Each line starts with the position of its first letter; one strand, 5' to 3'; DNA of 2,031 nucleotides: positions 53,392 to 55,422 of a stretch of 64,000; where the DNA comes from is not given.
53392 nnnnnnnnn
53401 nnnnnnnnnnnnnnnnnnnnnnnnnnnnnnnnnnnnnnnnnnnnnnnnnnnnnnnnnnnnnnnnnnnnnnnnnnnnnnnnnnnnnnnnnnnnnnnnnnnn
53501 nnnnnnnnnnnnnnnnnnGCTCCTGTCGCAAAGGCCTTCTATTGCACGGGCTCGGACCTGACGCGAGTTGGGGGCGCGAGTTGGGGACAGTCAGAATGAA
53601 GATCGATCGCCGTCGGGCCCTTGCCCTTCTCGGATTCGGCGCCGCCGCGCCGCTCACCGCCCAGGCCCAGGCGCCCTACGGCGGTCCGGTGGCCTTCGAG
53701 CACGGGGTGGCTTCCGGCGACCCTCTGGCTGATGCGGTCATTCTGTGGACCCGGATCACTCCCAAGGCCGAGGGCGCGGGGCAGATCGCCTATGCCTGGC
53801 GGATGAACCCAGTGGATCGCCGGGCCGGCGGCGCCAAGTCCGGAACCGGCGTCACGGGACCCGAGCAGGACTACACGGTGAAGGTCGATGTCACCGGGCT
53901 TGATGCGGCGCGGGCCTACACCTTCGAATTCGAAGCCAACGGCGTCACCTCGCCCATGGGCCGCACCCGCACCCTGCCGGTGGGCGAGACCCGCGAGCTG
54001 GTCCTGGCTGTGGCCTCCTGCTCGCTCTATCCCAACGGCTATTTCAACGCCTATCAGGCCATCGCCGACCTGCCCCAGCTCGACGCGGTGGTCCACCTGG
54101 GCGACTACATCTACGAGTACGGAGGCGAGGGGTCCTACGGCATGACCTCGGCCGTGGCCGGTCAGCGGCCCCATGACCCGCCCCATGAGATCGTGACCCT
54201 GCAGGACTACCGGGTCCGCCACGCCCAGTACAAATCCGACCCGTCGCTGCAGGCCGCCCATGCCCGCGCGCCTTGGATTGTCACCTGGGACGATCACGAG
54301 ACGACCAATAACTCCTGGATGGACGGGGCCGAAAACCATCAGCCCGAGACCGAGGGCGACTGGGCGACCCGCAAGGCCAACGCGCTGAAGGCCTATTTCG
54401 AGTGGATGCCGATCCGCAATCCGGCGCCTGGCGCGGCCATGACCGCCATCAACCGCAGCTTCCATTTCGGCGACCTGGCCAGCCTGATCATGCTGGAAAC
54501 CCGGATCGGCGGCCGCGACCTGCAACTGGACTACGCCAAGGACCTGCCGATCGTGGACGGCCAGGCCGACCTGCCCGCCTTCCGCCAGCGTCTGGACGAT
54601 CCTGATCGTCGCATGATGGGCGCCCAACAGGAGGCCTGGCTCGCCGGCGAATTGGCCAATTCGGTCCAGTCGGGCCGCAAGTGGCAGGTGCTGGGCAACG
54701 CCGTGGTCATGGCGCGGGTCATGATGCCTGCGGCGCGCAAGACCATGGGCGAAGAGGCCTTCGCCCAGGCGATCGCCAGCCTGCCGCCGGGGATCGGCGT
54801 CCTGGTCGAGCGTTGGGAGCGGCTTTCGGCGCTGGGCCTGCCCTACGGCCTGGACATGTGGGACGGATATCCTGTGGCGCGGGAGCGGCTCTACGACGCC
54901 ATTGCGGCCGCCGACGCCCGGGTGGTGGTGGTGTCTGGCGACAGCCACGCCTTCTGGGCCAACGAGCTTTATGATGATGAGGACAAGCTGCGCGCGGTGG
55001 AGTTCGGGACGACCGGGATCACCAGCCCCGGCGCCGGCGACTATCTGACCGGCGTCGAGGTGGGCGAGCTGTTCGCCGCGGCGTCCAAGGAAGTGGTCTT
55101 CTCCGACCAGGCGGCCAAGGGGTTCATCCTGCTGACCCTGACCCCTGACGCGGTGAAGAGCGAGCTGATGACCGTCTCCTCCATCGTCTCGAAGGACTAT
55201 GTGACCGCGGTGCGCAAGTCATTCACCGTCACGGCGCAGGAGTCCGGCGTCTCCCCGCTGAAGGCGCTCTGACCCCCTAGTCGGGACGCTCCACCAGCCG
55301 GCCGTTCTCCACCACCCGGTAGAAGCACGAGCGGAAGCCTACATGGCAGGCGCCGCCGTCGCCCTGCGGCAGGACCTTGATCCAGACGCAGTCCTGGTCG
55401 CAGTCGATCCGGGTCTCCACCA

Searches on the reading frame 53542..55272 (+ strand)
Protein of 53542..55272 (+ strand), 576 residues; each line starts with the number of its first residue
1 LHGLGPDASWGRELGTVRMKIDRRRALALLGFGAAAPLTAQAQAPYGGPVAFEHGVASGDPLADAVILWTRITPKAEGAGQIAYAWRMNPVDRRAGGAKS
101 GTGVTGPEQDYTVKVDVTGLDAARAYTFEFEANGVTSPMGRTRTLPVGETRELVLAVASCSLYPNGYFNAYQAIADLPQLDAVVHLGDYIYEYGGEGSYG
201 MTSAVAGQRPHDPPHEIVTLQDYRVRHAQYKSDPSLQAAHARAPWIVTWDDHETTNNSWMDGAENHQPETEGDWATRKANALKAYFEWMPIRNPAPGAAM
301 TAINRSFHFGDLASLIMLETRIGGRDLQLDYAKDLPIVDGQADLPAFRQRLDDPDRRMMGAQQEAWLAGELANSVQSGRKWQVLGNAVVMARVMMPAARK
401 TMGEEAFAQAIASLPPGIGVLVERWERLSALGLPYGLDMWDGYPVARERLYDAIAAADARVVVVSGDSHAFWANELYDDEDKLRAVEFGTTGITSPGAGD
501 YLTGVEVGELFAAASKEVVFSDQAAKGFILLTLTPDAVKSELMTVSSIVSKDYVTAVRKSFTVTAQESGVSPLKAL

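Call 3: search_protein_families(library=pfam, proteins=[window:53542-55272:+], max_evalue=0.01)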
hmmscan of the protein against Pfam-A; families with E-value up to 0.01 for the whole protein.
window:53542-55272:+ (576 aa): 2 families
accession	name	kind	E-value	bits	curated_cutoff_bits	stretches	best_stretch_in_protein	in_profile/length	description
PF09423.15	PhoD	-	7.1e-106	354.6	27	1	155-541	1-342/343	PhoD-like phosphatase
PF16655.11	PhoD_N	-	2e-23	83.2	30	1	54-144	1-90/90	PhoD-like phosphatase, N-terminal domain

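Call 4: search_protein_families(library=ncbifam, proteins=[window:53542-55272:+], max_evalue=0.01)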
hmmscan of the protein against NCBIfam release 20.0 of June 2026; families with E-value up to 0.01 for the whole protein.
window:53542-55272:+ (576 aa): 1 family
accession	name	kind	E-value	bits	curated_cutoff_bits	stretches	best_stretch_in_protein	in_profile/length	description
NF058638.1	AlkPhosPhoDBac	equivalog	6.8e-90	301.9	1000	2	51-394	57-387/574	alkaline phosphatase PhoD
